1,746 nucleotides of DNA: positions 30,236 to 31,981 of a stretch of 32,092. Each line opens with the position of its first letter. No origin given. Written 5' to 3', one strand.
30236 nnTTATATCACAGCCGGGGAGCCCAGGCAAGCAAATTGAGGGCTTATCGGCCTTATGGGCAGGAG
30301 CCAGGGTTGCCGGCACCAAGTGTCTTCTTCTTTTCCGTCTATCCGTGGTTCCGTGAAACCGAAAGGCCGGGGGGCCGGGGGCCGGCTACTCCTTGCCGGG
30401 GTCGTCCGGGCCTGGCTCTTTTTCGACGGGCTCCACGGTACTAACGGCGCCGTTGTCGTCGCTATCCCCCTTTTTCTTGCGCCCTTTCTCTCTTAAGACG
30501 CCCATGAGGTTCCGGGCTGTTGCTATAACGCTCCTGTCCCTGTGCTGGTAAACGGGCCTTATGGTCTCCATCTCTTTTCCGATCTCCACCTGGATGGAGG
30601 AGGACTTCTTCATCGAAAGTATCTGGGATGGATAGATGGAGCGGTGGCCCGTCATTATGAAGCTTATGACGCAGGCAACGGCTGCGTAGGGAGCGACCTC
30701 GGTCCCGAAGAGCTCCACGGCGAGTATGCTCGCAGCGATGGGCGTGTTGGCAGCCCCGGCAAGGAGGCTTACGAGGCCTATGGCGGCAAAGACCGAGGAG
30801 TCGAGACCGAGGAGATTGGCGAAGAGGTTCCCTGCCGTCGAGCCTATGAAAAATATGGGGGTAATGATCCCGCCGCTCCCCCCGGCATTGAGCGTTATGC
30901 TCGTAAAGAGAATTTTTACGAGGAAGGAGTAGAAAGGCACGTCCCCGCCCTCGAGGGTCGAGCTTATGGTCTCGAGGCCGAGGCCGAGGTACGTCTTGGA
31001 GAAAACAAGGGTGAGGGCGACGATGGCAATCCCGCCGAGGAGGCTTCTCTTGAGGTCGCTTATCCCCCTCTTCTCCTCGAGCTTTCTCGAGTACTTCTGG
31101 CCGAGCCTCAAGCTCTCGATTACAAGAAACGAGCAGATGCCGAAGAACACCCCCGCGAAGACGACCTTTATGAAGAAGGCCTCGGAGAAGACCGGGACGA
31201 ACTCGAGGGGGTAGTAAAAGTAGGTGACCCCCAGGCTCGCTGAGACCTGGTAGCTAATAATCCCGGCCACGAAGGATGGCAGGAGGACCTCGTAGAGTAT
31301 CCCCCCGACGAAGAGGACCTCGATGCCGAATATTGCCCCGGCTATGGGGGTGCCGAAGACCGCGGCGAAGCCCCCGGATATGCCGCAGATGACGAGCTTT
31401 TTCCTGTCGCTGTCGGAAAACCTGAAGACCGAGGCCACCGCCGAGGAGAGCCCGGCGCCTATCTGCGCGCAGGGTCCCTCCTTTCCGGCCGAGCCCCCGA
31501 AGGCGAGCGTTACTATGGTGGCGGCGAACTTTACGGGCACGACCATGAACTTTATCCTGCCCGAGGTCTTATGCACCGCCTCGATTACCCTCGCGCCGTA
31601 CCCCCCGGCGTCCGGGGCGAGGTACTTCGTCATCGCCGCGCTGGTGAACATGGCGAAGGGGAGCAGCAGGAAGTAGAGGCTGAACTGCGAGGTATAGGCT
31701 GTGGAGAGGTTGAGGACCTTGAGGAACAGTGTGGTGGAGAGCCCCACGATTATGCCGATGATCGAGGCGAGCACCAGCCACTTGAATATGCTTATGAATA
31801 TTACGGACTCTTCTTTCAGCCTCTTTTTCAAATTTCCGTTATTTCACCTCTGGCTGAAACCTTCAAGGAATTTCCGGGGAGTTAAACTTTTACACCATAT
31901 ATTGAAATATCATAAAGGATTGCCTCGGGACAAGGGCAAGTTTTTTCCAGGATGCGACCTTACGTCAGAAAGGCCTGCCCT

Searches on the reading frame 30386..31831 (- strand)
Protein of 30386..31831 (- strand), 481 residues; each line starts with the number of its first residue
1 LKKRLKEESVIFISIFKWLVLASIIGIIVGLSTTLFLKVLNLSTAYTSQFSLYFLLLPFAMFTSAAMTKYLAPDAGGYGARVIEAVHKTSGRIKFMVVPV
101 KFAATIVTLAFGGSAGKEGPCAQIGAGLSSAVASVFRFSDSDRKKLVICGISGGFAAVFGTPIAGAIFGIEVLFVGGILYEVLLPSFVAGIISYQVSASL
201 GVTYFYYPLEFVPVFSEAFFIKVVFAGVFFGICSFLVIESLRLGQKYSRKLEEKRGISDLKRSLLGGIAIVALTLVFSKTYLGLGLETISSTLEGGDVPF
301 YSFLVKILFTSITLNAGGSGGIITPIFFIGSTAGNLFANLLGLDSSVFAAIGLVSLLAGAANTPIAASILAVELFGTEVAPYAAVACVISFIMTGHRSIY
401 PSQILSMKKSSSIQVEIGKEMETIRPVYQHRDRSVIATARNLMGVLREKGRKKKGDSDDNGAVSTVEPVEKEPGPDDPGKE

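Call 7: search_protein_families(library=pfam, proteins=[window:30386-31831:-], max_evalue=0.001)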
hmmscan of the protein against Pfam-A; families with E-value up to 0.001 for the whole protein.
window:30386-31831:- (481 aa): 1 family
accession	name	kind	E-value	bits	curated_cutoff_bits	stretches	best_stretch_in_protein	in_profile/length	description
PF00654.25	Voltage_CLC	-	3.1e-71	240.8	24.8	1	62-394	3-345/346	Voltage gated chloride channel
